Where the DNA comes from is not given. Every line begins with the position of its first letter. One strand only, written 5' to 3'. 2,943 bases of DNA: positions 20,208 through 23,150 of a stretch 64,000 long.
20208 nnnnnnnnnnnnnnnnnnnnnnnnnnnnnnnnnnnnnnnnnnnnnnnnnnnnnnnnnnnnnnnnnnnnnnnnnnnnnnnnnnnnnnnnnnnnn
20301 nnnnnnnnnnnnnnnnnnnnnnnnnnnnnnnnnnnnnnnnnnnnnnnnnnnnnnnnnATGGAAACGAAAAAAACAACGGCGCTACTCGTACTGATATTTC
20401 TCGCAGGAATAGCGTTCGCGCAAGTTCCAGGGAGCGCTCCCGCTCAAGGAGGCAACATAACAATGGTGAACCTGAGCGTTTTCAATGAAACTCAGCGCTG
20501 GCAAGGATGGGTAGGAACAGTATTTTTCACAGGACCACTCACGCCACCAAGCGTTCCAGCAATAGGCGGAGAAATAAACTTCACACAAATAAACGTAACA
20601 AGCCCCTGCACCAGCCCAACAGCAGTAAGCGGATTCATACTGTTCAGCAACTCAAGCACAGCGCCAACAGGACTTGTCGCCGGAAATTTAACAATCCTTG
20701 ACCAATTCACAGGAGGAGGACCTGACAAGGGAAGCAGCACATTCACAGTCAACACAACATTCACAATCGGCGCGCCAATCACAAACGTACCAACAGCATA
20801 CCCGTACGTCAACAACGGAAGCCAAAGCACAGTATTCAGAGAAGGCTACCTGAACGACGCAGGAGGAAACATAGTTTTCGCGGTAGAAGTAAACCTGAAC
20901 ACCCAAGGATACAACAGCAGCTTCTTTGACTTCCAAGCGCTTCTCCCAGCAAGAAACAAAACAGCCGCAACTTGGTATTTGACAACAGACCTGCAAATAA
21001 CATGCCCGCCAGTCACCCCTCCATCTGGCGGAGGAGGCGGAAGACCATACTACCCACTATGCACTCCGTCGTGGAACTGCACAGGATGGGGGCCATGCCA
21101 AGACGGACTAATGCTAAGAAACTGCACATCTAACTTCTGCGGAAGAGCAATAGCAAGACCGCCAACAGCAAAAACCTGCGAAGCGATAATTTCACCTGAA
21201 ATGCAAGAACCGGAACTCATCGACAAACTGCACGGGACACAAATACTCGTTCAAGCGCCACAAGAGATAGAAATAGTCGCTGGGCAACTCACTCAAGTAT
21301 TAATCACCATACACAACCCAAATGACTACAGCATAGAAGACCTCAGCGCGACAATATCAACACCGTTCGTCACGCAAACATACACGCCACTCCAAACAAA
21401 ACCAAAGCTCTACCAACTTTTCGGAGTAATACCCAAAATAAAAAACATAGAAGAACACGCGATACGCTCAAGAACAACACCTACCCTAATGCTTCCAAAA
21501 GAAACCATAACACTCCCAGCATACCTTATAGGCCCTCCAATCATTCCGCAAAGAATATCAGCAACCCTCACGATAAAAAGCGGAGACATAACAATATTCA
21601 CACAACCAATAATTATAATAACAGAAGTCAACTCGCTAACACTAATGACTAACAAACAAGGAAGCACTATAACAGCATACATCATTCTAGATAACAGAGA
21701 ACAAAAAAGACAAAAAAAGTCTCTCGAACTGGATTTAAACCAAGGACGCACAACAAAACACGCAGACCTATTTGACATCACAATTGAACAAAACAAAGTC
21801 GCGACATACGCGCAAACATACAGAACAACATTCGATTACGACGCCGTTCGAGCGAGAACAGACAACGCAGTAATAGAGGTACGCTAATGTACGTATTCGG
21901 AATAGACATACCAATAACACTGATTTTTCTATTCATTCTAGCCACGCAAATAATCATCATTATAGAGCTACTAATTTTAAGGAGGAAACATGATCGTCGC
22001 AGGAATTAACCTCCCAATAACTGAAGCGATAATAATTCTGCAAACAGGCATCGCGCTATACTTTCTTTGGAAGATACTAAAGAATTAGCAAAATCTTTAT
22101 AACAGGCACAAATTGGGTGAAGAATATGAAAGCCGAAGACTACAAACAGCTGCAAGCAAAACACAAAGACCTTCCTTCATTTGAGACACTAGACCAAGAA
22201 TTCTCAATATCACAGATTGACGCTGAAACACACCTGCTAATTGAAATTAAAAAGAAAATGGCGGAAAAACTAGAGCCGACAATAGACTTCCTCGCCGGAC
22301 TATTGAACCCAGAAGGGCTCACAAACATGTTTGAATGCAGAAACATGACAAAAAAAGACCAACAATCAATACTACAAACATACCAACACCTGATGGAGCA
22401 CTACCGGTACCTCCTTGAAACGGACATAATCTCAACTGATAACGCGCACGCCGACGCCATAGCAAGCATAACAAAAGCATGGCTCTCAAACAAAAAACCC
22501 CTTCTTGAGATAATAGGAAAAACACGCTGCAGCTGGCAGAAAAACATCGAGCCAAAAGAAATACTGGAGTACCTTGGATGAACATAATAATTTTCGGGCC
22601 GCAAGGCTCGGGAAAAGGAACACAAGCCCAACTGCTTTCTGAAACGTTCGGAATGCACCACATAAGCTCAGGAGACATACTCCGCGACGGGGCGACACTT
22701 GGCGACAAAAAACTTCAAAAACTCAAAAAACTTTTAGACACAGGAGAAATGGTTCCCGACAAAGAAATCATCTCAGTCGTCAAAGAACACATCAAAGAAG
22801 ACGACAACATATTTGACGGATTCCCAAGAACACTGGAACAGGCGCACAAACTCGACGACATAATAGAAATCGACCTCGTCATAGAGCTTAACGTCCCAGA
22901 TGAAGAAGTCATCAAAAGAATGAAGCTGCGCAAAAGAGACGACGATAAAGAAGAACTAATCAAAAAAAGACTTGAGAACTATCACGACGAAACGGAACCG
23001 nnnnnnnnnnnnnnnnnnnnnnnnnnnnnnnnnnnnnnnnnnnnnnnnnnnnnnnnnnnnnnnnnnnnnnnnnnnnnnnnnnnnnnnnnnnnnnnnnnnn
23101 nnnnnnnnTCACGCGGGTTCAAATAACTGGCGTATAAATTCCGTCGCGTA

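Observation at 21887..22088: Two overlapping, paralogous hydrophobic micro-ORFs (40 and 32 aa) at the end of the surface island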

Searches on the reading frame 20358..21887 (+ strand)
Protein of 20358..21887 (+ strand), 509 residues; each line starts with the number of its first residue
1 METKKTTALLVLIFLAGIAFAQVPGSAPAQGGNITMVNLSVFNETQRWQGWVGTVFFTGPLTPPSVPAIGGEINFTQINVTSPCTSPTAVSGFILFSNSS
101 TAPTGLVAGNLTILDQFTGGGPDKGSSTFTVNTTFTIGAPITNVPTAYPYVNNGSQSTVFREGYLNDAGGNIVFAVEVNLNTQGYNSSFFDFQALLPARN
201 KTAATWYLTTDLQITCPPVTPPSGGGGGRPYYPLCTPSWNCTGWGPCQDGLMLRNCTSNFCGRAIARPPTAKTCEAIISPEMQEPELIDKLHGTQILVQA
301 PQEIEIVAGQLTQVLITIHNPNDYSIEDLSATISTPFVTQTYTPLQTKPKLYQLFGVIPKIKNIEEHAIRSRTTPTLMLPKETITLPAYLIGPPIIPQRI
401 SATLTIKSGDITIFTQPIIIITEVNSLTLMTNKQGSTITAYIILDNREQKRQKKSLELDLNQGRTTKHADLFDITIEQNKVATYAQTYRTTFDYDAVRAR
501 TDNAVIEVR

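Call 6: search_protein_families(library=pfam, proteins=[window:20358-21887:+], max_evalue=0.01)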
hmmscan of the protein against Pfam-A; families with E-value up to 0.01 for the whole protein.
window:20358-21887:+ (509 aa): 0 families

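Call 13: find_related_loci(query=window:20358-21887:+, collection=genome_contigs, flank=6000)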
Query window:20358-21887:+ (509 aa) in genome_contigs; peptide patterns used: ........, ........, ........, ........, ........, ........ (x = any residue, [..] = any of these).
53 stretches matched a pattern; 1 encode a relative of the query (tblastn E <= 1e-3); 1 distinct loci.
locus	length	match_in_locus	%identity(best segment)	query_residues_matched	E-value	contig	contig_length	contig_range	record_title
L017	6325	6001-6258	44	233-281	4e-10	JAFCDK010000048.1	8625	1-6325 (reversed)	Candidatus Pacearchaeota archaeon isolate Meg19_1012_Bin_451 Meg19_1012_Bin_451_scaffold_93088, whole genome shotgun seq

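Call 43: search_protein_families(library=ncbifam, proteins=[window:20358-21887:+], max_evalue=1)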
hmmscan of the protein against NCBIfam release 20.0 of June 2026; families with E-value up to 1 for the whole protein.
window:20358-21887:+ (509 aa): 0 families

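Call 44: search_solved_structures(query=window:20358-21884:+, max_evalue=1)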
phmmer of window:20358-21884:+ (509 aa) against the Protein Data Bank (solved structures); distinct sequences matched with E-value up to 1: 0.

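Call 46: find_homologous_proteins(query=window:20358-21884:+, max_evalue=0.001)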
Query window:20358-21884:+ (509 aa): 46 proteins with E <= 0.001 among 8000 candidates.
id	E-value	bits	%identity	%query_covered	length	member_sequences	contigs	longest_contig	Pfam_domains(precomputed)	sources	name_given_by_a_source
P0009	0.0e+0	1116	97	100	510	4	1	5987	-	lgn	-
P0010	1.1e-274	930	80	100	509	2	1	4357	-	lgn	-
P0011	2.3e-262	889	88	88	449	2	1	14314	-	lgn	-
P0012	1.3e-153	531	50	94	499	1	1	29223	-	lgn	-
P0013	4.7e-152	525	50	95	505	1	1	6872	-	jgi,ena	-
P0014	2.3e-150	520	51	100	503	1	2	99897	-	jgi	-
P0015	2.6e-149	516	50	98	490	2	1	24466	-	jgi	jgi:hypothetical protein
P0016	6.1e-147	509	49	94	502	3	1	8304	-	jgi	-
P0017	1.5e-146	507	50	100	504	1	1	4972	-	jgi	jgi:hypothetical protein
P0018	5.0e-117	410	44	98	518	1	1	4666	-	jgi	-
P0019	2.3e-114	401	44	100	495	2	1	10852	-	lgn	-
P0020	3.6e-112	394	43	100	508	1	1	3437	-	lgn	-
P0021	1.1e-109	386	44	96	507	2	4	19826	-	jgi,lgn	-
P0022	8.4e-109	383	40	94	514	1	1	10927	-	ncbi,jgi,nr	ncbi:hypothetical protein KY329_00100 [Candidatus Woesearchaeota archaeon]|nr:hypothetical protein [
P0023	2.9e-108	381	42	95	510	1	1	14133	-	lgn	-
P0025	1.7e-105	372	42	100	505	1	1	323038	-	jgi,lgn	-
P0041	1.2e-71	260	32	100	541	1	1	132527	-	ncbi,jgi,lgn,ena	-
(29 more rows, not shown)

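Call 48: find_related_loci(query=A3, collection=metagenome_contigs, flank=6000)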
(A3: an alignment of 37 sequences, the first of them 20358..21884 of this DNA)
Query A3 (509 aa) in metagenome_contigs; peptide patterns used: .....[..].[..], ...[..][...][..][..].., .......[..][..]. (x = any residue, [..] = any of these).
261 stretches matched a pattern; 38 encode a relative of the query (tblastn E <= 1e-3); 38 distinct loci.
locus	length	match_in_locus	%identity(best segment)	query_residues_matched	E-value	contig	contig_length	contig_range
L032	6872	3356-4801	50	27-509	1e-142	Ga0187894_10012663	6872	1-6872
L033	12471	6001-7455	44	21-509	1e-104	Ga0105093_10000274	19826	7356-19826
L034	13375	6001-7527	36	1-499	1e-99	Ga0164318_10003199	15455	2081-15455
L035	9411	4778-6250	34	18-502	6e-85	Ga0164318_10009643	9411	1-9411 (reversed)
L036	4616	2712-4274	36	2-503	8e-80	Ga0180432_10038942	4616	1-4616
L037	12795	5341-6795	35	24-489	3e-72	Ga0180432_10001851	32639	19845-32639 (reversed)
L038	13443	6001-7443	35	26-489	8e-72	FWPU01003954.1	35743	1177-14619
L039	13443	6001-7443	35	26-489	8e-72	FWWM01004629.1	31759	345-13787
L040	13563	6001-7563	33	4-503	2e-69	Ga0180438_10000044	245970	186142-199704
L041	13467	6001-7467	35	9-488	3e-67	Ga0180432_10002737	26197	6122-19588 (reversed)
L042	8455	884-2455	32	1-509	9e-66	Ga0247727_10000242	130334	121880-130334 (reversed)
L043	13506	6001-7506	34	4-489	8e-66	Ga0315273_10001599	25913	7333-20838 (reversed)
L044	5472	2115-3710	34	1-509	2e-64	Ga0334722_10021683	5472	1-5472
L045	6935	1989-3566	32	4-509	3e-64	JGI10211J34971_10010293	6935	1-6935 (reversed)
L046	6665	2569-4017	33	21-489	4e-62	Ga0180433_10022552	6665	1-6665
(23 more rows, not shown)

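Call 49: find_encoding_contigs(protein=P0041, flank=8000, max_places=2)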
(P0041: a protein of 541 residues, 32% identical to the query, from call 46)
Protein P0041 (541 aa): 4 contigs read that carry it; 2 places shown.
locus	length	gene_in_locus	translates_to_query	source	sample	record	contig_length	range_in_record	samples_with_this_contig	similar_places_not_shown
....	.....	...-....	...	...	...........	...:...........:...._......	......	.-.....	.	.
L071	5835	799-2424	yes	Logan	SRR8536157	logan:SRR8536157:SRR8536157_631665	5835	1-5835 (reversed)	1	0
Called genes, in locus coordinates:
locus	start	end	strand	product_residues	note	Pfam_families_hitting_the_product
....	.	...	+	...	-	?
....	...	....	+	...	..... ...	-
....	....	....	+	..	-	-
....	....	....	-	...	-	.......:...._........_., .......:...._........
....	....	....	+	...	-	-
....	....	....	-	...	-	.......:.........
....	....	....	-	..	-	-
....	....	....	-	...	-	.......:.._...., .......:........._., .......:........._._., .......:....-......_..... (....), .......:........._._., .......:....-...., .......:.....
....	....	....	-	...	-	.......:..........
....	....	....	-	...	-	-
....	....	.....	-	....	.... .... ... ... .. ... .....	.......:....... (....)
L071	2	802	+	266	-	?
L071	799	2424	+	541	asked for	-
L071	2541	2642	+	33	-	-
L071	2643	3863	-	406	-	PF02812:ELFV_dehydrog_N, PF00208:ELFV_dehydrog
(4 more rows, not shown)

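Call 50: find_encoding_contigs(protein=P0025, flank=8000, max_places=2)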
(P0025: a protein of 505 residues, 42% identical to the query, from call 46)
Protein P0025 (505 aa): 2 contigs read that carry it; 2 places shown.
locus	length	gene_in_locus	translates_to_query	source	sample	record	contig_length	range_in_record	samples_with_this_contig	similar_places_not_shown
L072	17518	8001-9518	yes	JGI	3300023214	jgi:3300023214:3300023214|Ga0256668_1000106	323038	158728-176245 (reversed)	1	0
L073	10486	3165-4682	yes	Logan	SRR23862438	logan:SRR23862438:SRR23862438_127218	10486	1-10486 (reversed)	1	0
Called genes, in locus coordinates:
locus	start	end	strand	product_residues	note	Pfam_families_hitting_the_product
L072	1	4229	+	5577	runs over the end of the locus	PF13385:Laminin_G_3, PF13750:Big_3_3 (faint), PF13385:Laminin_G_3, PF07705:CARDB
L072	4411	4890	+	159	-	-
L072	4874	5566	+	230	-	-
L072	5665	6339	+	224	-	-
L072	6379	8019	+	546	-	-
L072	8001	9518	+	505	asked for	-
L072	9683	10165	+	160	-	-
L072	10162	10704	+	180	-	PF00406:ADK, PF13207:AAA_17, PF13238:AAA_18, PF13671:AAA_33 (faint)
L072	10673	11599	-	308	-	PF01142:TruD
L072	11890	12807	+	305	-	-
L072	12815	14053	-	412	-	PF13506:Glyco_transf_21, PF03142:Chitin_synth_2 (faint), PF13641:Glyco_tranf_2_3, PF00535:Glycos_transf_2, PF10111:Glyco_tranf_2_2, PF13632:Glyco_trans_2_3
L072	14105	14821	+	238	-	PF09997:DUF2238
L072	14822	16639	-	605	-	PF02934:GatB_N, PF02938:GAD, PF02637:GatB_Yqey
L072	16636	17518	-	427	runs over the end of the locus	PF18195:GatD_N, PF00710:Asparaginase, PF17763:Asparaginase_C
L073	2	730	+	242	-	?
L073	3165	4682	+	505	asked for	-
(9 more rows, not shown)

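Call 64: predict_structure(alignment_id=A3)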
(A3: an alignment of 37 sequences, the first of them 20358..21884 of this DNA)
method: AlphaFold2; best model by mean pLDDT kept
length: 509 residues; sequences in the alignment: 37
mean_pLDDT: 79.6   pTM: 0.52
mean pLDDT of the five models: 79.6, 76.9, 75.3, 74.4, 73.1
residues with pLDDT >= 90: 202; 70-90: 190; 50-70: 67; < 50: 50
segments of 3 or more residues with pLDDT < 50: 1-4, 19-41, 152-156, 220-234
pLDDT, mean of each block of 10 residues (from residue 1): 54 54 34 33 68 72 67 71 75 89 90 88 81 87 86 50 91 89 65 84 85 72 32 55 90 84 78 83 72 87 94 96 94 90 80 68 83 93 96 94 90 89 95 90 95 93 89 93 92 90 91
secondary structure, 60 per line:
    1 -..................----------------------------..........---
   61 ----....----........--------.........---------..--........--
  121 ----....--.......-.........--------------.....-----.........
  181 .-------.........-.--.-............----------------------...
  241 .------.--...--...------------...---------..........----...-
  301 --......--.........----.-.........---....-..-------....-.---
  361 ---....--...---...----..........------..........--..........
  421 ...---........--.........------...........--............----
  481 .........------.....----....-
elements in order: H2-19 E48-57 E65-68 E73-80 E89-97 H111-118 H125-128 E131-137 E139-147 E162-166 E172-181 E189-197 E204-215 E238-241 E251-253 E256-258 E271-273 H284-292 E297-299 E303-308 E311-319 E326-334 E338-341 H352-355 E364-367 E370-372 E376-378 E383-392 E399-408 E411-423 E427-434 E437-445 E452-462 E465-476 E481-489 E496-500 E505-508

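Call 67: fold_search(model_id=the predicted structure, library=pdb)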
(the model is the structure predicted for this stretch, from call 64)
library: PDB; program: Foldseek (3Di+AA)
matches with E <= 10: 1843; with E <= 0.001: 194
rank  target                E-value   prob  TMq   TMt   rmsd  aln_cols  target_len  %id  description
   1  7uzs                  3.0e-07  1.00  0.16  0.13  18.5       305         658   12  Protein 4.2 (local refinement from consensus reconstruction of ankyrin complex classes) (released 2022-07-20)
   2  8cs9_X                6.1e-07  1.00  0.16  0.13  18.6       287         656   11  Composite reconstruction of Class 1 of the erythrocyte ankyrin-1 complex (released 2022-07-20)
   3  8csw                  6.5e-07  1.00  0.15  0.12  18.8       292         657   10  Local refinement of protein 4.2 in Class 2 of erythrocyte ankyrin-1 complex (released 2022-07-20)
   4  1ggu_B                7.9e-07  1.00  0.15  0.12  16.6       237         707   11  HUMAN FACTOR XIII WITH CALCIUM BOUND IN THE ION SITE (released 1999-09-16)
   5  7akk_E                8.3e-07  1.00  0.13  0.13  15.1       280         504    8  Structure of a complement factor-receptor complex (released 2022-04-13)
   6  5mhl_B                8.8e-07  1.00  0.18  0.14  15.0       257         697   10  FXIIIa in complex with the inhibitor Mi0621 (released 2017-12-20)
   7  1fie_A                1.0e-06  1.00  0.16  0.12  16.4       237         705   11  RECOMBINANT HUMAN COAGULATION FACTOR XIII (released 1997-02-12)
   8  1fie_B                1.3e-06  1.00  0.16  0.12  16.5       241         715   11  RECOMBINANT HUMAN COAGULATION FACTOR XIII (released 1997-02-12)
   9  1ggy_A                1.5e-06  1.00  0.16  0.12  16.4       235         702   11  HUMAN FACTOR XIII WITH YTTERBIUM BOUND IN THE ION SITE (released 1999-02-16)
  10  1f13_A                2.2e-06  1.00  0.16  0.12  16.7       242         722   11  RECOMBINANT HUMAN CELLULAR COAGULATION FACTOR XIII (released 1998-08-12)
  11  6kzb_C                2.7e-06  1.00  0.17  0.14  15.7       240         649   10  Transglutaminase2 complexed with calcium (released 2020-12-09)
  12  8jmw_A                3.0e-06  1.00  0.15  0.15  17.4       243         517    9  Fibril form of serine peptidase Vpr (released 2023-12-06)
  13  7sqc_F0               3.0e-06  1.00  0.14  0.21  19.7       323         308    6  Ciliary C1 central pair apparatus isolated from Chlamydomonas reinhardtii (released 2022-04-13)
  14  1f13_B                3.3e-06  1.00  0.16  0.12  16.5       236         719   11  RECOMBINANT HUMAN CELLULAR COAGULATION FACTOR XIII (released 1998-08-12)
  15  4kty_B                3.3e-06  1.00  0.18  0.14  17.0       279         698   11  Fibrin-stabilizing factor with a bound ligand (released 2013-12-04)
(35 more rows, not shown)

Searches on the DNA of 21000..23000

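Call 32: search_rna_families(source=window, start=21000, end=23000, threshold=evalue, max_evalue=1)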
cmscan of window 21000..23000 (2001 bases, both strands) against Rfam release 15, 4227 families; matches with E-value up to 1: 1.
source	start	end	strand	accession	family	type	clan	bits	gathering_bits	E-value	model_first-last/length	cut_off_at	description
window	21933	22016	-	RF00286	SCARNA8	Gene; snRNA; snoRNA; scaRNA;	-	19.1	53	0.95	1-131/131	no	Small Cajal body specific RNA 8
